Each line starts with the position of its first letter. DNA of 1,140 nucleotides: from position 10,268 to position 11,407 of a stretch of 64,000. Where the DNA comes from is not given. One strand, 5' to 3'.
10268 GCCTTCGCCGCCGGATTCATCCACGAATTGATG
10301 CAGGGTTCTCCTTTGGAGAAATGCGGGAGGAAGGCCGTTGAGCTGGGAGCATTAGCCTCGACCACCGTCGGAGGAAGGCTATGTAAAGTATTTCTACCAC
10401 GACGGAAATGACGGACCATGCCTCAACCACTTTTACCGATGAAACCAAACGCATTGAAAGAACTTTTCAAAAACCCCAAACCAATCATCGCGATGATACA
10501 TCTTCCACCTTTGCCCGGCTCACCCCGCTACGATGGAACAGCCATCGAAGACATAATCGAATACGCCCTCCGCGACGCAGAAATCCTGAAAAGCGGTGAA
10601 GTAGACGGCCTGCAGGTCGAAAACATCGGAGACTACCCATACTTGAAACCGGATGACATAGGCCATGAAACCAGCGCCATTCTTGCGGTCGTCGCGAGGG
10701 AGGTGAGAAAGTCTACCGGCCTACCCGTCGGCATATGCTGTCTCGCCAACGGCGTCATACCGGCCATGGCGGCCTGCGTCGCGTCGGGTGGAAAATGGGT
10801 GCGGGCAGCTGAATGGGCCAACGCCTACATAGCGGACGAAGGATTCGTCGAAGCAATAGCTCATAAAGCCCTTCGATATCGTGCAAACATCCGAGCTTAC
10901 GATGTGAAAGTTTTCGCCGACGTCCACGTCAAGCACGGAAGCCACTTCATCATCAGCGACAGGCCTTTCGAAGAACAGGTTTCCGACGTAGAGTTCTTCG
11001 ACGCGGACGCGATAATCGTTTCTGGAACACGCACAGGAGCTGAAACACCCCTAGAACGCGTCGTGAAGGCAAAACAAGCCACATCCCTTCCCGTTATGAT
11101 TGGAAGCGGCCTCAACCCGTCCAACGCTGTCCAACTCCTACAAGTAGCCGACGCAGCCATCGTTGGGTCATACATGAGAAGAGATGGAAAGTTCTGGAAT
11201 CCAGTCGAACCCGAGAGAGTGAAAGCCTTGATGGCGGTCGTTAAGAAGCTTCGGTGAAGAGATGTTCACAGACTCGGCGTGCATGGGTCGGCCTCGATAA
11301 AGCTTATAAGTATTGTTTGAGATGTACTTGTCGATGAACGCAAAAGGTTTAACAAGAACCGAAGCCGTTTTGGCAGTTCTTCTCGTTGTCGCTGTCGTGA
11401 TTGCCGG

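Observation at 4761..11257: Two paralogous BtpA/SgcQ TIM-barrel genes wired into the nucleoside island, one directly coupled to a non-ribokinase PfkB kinase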

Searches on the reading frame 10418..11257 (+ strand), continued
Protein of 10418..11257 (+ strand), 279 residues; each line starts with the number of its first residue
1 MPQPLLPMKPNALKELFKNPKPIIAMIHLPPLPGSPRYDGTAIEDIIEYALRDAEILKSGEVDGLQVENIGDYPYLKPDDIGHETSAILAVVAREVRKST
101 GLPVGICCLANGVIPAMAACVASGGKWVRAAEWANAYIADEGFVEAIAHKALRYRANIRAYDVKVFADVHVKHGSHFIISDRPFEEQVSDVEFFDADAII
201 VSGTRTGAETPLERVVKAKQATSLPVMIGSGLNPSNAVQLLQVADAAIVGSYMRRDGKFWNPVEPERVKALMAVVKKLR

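Call 101: find_homologous_proteins(query=P0335, max_evalue=1e-20)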
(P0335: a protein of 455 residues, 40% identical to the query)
Query P0335 (455 aa): 1593 proteins with E <= 1e-20 among 8000 candidates; the best 120 are listed.
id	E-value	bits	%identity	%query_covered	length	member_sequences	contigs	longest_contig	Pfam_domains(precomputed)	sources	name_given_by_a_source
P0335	1.7e-294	994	100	100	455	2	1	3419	PF00294.30,PF03437.22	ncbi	ncbi:MAG: BtpA/SgcQ family protein, partial [Candidatus Bathyarchaeia archaeon]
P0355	2.1e-106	374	86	45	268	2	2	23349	PF03437.22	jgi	jgi:membrane complex biogenesis BtpA family protein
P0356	8.8e-103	362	83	45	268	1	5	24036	PF03437.22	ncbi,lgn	ncbi:MAG: BtpA/SgcQ family protein [Candidatus Bathyarchaeia archaeon]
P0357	3.7e-97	344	77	45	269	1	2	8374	PF03437.22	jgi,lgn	-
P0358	2.9e-93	331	61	55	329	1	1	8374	PF00294.30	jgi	-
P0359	4.6e-64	235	57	45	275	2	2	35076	PF03437.22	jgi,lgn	-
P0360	8.7e-63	231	56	45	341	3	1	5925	PF03437.22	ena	-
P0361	5.5e-62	228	58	45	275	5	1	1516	PF03437.22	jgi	-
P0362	1.8e-61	226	55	45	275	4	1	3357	PF03437.22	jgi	jgi:membrane complex biogenesis BtpA family protein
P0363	2.7e-61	226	56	45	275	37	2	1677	PF03437.22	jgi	-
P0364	1.5e-60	223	51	49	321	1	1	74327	PF03437.22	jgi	-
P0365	1.8e-60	223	54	45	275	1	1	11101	PF03437.22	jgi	jgi:membrane complex biogenesis BtpA family protein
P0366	3.5e-60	222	54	45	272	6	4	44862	PF03437.22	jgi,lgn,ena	jgi:membrane complex biogenesis BtpA family protein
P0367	6.5e-60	221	53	45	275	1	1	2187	PF03437.22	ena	-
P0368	8.5e-60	221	52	45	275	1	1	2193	PF03437.22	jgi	-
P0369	8.6e-60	221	56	45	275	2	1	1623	PF03437.22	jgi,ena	-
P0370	9.4e-60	221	54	45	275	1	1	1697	PF03437.22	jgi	-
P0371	2.2e-59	219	55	45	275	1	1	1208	PF03437.22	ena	-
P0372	5.0e-59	218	54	45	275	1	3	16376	PF03437.22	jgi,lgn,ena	-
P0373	5.1e-59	218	54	45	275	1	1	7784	PF03437.22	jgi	-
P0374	5.3e-59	218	56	45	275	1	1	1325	PF03437.22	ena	-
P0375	9.6e-59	217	53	45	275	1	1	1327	PF03437.22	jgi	jgi:membrane complex biogenesis BtpA family protein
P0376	1.1e-58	217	54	45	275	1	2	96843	PF03437.22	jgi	jgi:hypothetical protein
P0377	2.0e-58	216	53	45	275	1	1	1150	PF03437.22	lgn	-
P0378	2.2e-58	216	54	45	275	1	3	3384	PF03437.22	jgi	jgi:membrane complex biogenesis BtpA family protein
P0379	1.9e-57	213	49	44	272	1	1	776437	PF03437.22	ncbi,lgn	ncbi:MAG: BtpA/SgcQ family protein [Candidatus Nezhaarchaeales archaeon]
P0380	5.5e-57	212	53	45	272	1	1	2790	PF00290.27,PF03437.22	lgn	-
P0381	1.8e-56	210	56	43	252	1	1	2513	PF03437.22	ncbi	-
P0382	4.8e-56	208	53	45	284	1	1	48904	PF00290.27,PF03437.22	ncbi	-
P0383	1.8e-55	207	53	45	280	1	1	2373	PF00290.27,PF03437.22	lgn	-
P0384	2.5e-55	206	53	45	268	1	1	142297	PF03437.22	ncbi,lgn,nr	ncbi:MAG: BtpA/SgcQ family protein [Candidatus Hodarchaeaceae archaeon]|nr:BtpA/SgcQ family protein 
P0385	2.9e-55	206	51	48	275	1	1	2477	PF03437.22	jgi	-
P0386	5.4e-55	205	51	47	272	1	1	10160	PF03437.22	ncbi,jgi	jgi:membrane complex biogenesis BtpA family protein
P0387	7.9e-55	204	52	45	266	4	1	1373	PF03437.22,PF00977.28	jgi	-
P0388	1.3e-54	204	54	45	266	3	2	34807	PF03437.22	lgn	-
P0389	3.7e-54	202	53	43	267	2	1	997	PF00290.27,PF03437.22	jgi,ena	-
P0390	6.1e-54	202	50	46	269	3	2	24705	PF03437.22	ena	-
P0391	7.4e-54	201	53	45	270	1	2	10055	PF03437.22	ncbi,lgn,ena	-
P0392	2.8e-53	199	51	46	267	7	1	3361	PF03437.22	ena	-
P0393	5.6e-53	198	54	43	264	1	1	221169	PF03437.22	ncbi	-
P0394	6.1e-53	198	51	45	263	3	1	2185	PF03437.22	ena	-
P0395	6.5e-53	198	50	48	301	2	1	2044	PF03437.22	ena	-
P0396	1.4e-52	197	50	45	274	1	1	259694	PF00290.27,PF03437.22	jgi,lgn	-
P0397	1.5e-52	197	52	44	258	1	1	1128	PF03437.22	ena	-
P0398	2.8e-52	196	50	46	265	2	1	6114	PF03437.22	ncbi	-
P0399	4.4e-52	195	50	45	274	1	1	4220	PF03437.22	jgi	-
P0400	4.9e-52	195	49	45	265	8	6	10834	PF03437.22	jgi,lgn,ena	-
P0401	1.2e-51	194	50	44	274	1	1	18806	PF03437.22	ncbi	-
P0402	2.1e-51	193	49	45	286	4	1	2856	PF03437.22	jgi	jgi:uncharacterized protein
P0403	2.2e-51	193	50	45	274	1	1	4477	PF03437.22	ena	-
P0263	5.8e-51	192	45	50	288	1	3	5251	PF03437.22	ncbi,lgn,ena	-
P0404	9.4e-51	191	49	46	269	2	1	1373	PF00290.27,PF03437.22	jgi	jgi:membrane complex biogenesis BtpA family protein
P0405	1.0e-50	191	48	45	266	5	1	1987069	PF03437.22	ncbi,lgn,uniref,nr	ncbi:BtpA/SgcQ family protein [Stygiolobus azoricus]|uniref:BtpA/SgcQ family protein n=1 Tax=Stygiol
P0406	1.8e-50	190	46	45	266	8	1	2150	PF03437.22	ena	-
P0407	2.1e-50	190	49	44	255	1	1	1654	PF03437.22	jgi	jgi:membrane complex biogenesis BtpA family protein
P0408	3.2e-50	189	52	44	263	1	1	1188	PF03437.22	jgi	jgi:membrane complex biogenesis BtpA family protein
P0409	3.4e-50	189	50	44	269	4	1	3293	PF03437.22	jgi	jgi:membrane complex biogenesis BtpA family protein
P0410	3.6e-50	189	49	45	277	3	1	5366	PF03437.22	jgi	jgi:membrane complex biogenesis BtpA family protein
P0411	4.5e-50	189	49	44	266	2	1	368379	PF03437.22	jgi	-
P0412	4.6e-50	189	49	46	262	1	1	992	PF03437.22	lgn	-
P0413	5.6e-50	188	49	44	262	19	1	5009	PF00290.27,PF03437.22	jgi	jgi:membrane complex biogenesis BtpA family protein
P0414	7.4e-50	188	48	44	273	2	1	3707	PF03437.22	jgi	jgi:uncharacterized protein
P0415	1.0e-49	188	48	46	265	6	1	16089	PF03437.22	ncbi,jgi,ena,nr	ncbi:MAG: hypothetical protein B6U85_03590 [Desulfurococcales archaeon ex4484_42]|nr:MAG: hypothetic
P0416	1.3e-49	187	49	44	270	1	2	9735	PF03437.22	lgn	-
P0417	1.4e-49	187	51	44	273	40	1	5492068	PF03437.22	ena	-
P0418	1.6e-49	187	48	45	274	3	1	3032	PF03437.22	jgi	-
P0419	2.6e-49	186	50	44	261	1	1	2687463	PF03437.22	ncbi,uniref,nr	ncbi:BtpA/SgcQ family protein [Acidianus manzaensis]|uniref:Photosystem I assembly BtpA n=1 Tax=Acid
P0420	4.4e-49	186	48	48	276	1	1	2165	PF03437.22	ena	-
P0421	4.9e-49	185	50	44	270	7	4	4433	PF03437.22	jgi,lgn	jgi:membrane complex biogenesis BtpA family protein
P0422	5.7e-49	185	56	38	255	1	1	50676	PF03437.22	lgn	-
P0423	6.5e-49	185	47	46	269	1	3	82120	PF03437.22,PF01884.24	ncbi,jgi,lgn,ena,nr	ncbi:MAG TPA: BtpA/SgcQ family protein [Candidatus Korarchaeota archaeon]|nr:BtpA/SgcQ family protei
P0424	8.8e-49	185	50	44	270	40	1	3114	PF03437.22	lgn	-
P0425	9.1e-49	184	48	45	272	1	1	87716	PF03437.22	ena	-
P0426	9.6e-49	184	51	44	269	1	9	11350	PF03437.22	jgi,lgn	jgi:membrane complex biogenesis BtpA family protein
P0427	1.5e-48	184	48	45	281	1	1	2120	PF03437.22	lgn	-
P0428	2.0e-48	183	50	44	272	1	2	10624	PF03437.22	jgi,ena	-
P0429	2.0e-48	183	50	45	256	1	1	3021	PF03437.22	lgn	-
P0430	2.2e-48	183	51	46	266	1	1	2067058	PF03437.22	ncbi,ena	-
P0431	2.8e-48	183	47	46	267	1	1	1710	PF03437.22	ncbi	-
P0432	3.8e-48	182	48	45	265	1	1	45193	PF03437.22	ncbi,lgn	ncbi:MAG: BtpA/SgcQ family protein [Candidatus Hodarchaeota archaeon]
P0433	6.6e-48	182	46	46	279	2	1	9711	PF03437.22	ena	-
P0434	8.1e-48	181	50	45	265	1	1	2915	PF03437.22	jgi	jgi:membrane complex biogenesis BtpA family protein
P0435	8.6e-48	181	49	44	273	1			PF03437.22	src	-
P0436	1.0e-47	181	49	45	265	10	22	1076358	PF03437.22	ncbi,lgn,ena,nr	ncbi:MAG: BtpA/SgcQ family protein [Deferribacteres bacterium]|nr:BtpA/SgcQ family protein [candidat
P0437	1.1e-47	181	47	48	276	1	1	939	PF03437.22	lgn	-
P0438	1.1e-47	181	49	45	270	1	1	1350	PF03437.22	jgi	-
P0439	1.5e-47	180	50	45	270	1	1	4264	PF03437.22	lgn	-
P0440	1.6e-47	180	51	43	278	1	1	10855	PF03437.22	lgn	-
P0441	1.8e-47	180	47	47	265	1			PF03437.22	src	-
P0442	2.1e-47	180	46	46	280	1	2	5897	PF03437.22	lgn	-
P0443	2.9e-47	180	48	43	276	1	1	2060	PF03437.22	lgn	-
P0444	3.9e-47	179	48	44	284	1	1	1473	PF03437.22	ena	-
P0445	5.1e-47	179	47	44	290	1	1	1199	PF03437.22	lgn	-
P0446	5.6e-47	179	48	45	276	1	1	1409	PF03437.22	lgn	-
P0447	5.9e-47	178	48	45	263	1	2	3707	PF03437.22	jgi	jgi:membrane complex biogenesis BtpA family protein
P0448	5.9e-47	178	48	44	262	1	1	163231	PF03437.22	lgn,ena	-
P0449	6.5e-47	178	49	44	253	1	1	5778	PF03437.22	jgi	jgi:uncharacterized protein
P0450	8.4e-47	178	50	43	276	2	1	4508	PF03437.22,PF01884.24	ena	-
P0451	9.0e-47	178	48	43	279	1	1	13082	PF03437.22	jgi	jgi:membrane complex biogenesis BtpA family protein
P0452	9.8e-47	178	50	44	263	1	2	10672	PF03437.22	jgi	jgi:membrane complex biogenesis BtpA family protein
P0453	1.2e-46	177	51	41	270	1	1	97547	PF03437.22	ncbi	-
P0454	1.3e-46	177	49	45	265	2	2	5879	PF03437.22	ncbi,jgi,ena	-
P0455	1.3e-46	177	48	46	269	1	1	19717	PF03437.22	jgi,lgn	jgi:hypothetical protein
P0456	1.4e-46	177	47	45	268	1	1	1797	PF03437.22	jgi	jgi:membrane complex biogenesis BtpA family protein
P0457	1.6e-46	177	49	45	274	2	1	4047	PF03437.22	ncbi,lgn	-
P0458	1.7e-46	177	47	45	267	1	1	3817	PF03437.22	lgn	-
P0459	1.7e-46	177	47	46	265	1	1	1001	PF03437.22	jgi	jgi:membrane complex biogenesis BtpA family protein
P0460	1.9e-46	177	49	44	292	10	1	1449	PF03437.22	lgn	-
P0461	2.0e-46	177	43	47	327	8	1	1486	PF03437.22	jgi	jgi:membrane complex biogenesis BtpA family protein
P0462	2.1e-46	177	49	46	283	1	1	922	PF03437.22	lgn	-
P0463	2.4e-46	176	46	45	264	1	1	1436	PF03437.22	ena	-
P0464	2.6e-46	176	48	45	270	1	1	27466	PF03437.22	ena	-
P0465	2.7e-46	176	47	44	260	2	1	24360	PF03437.22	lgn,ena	-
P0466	3.0e-46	176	48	44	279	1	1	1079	PF03437.22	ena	-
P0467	3.1e-46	176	46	47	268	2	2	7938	PF03437.22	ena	-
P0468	3.2e-46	176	48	44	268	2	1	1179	PF03437.22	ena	-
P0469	3.3e-46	176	49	44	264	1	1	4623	PF03437.22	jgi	jgi:membrane complex biogenesis BtpA family protein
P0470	3.4e-46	176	47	45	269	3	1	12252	PF03437.22,PF01884.24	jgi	jgi:membrane complex biogenesis BtpA family protein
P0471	3.4e-46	176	46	45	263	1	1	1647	PF03437.22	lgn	-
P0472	3.4e-46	176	48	43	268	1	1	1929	PF03437.22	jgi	jgi:membrane complex biogenesis BtpA family protein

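Call 103: find_encoding_contigs(protein=P0356, flank=10000, max_places=2)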
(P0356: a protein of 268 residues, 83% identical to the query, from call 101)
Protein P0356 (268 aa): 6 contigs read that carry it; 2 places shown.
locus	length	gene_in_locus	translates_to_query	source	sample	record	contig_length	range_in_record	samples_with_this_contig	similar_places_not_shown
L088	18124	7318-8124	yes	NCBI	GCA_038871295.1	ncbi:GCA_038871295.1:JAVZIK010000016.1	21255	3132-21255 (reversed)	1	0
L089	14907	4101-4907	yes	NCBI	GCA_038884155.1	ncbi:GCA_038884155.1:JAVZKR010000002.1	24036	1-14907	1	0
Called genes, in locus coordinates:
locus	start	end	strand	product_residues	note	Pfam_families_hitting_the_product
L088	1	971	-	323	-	PF13231:PMT_2, PF02366:PMT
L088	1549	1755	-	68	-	-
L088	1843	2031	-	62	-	-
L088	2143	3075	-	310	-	PF00294:PfkB, PF08543:Phos_pyr_kin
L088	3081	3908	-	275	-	PF02463:SMC_N (weak), PF00005:ABC_tran, PF13304:AAA_21 (faint)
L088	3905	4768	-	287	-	PF00005:ABC_tran, PF02463:SMC_N (faint), PF13304:AAA_21 (faint)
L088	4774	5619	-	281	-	PF02361:CbiQ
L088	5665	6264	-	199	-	-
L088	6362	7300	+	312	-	PF01156:IU_nuc_hydro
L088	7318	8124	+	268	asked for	PF03437:BtpA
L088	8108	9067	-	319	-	PF00294:PfkB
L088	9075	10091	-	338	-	PF03747:ADP_ribosyl_GH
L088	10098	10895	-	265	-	PF02361:CbiQ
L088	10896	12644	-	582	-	PF13481:AAA_25 (faint), PF00005:ABC_tran, PF01078:Mg_chelatase (faint), PF06745:ATPase (faint), PF13304:AAA_21 (faint), PF13401:AAA_22 (faint), PF00005:ABC_tran, PF02463:SMC_N (weak), +2 more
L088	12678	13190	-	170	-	PF12822:ECF_trnsprt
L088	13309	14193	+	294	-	PF13793:Pribosyltran_N, PF00156:Pribosyltran, PF14572:Pribosyl_synth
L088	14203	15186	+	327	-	PF01008:IF-2B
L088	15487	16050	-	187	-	PF02653:BPD_transp_2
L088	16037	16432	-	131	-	PF02653:BPD_transp_2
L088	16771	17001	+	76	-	-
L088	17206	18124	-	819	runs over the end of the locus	PF02516:STT3, PF21436:STT3-PglB_core (weak), PF22627:AglB_core-like (faint)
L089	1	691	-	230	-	PF00005:ABC_tran, PF02463:SMC_N, PF13304:AAA_21 (weak)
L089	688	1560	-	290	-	PF00005:ABC_tran, PF02463:SMC_N (faint), PF13304:AAA_21 (faint)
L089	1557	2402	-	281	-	PF02361:CbiQ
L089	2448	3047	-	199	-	-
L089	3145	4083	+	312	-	PF01156:IU_nuc_hydro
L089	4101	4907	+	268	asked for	PF03437:BtpA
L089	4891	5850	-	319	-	PF00294:PfkB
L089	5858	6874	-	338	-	PF03747:ADP_ribosyl_GH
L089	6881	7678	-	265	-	PF02361:CbiQ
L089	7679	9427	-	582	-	PF13481:AAA_25 (faint), PF00005:ABC_tran, PF01078:Mg_chelatase (faint), PF06745:ATPase (faint), PF13304:AAA_21 (faint), PF13401:AAA_22 (faint), PF00005:ABC_tran, PF02463:SMC_N (weak), +2 more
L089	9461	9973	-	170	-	PF12822:ECF_trnsprt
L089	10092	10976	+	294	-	PF13793:Pribosyltran_N, PF00156:Pribosyltran, PF14572:Pribosyl_synth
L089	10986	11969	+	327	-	PF01008:IF-2B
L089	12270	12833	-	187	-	PF02653:BPD_transp_2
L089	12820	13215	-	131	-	PF02653:BPD_transp_2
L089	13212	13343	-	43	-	-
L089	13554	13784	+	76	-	-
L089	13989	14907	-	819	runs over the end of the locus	PF02516:STT3, PF21436:STT3-PglB_core (weak), PF22627:AglB_core-like (faint)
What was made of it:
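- IUNH-BtpA with a convergent PfkB occurs in Bathyarchaeia L088 and L089 (call 103). Bathyarchaeia L088/L089 carry an IF-2B-family gene 6 kb from BtpA, so BtpA is not simply its substitute there (call 103).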

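Call 104: find_encoding_contigs(protein=P0405, flank=7000, max_places=1)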
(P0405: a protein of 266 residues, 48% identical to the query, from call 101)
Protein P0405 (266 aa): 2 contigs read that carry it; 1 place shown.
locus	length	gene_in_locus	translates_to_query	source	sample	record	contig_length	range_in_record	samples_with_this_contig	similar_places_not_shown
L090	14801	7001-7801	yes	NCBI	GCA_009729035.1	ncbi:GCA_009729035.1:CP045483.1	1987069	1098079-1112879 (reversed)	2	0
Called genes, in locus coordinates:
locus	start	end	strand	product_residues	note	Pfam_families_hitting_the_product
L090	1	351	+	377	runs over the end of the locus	PF02274:ADI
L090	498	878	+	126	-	-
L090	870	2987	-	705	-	PF00384:Molybdopterin, PF01568:Molydop_binding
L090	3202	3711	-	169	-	-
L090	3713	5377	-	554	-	-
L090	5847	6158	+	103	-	-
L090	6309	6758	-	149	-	PF02560:Cyanate_lyase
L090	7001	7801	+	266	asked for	PF03437:BtpA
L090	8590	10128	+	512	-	PF00324:AA_permease, PF13520:AA_permease_2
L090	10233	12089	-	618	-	PF00324:AA_permease, PF13520:AA_permease_2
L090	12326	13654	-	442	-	PF00202:Aminotran_3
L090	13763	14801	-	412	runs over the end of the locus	PF00083:Sugar_tr, PF07690:MFS_1, PF00083:Sugar_tr, PF07690:MFS_1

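Call 105: find_encoding_contigs(protein=P0379, flank=7000, max_places=1)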
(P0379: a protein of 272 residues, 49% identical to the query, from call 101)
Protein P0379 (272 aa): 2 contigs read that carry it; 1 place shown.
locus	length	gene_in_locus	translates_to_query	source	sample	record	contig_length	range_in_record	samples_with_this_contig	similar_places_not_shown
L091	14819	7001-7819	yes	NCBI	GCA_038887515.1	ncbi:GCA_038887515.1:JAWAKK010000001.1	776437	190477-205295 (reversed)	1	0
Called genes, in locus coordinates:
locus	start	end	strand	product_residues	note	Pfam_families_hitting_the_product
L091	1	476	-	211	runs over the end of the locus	PF04289:DUF447_N, PF20766:DUF447_C (weak)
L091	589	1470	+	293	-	PF02649:GCHY-1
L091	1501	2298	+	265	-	PF01973:MptE-like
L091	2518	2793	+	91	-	PF10865:DUF2703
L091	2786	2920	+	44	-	-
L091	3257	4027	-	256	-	PF02006:PPS_PS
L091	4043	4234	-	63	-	PF10133:CooT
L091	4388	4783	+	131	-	PF01398:JAB, PF14464:Prok-JAB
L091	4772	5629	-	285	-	PF00899:ThiF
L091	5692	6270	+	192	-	PF00702:Hydrolase, PF12710:HAD (weak), PF13419:HAD_2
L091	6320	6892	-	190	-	-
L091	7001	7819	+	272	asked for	PF03437:BtpA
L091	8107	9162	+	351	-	PF05343:Peptidase_M42, PF01546:Peptidase_M20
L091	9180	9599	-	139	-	-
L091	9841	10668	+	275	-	PF01112:Asparaginase_2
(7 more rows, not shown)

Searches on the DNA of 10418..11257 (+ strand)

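Call 92: search_rna_families(sources=[L007, L015, L045, L068, L012, L059, L081], threshold=gathering)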
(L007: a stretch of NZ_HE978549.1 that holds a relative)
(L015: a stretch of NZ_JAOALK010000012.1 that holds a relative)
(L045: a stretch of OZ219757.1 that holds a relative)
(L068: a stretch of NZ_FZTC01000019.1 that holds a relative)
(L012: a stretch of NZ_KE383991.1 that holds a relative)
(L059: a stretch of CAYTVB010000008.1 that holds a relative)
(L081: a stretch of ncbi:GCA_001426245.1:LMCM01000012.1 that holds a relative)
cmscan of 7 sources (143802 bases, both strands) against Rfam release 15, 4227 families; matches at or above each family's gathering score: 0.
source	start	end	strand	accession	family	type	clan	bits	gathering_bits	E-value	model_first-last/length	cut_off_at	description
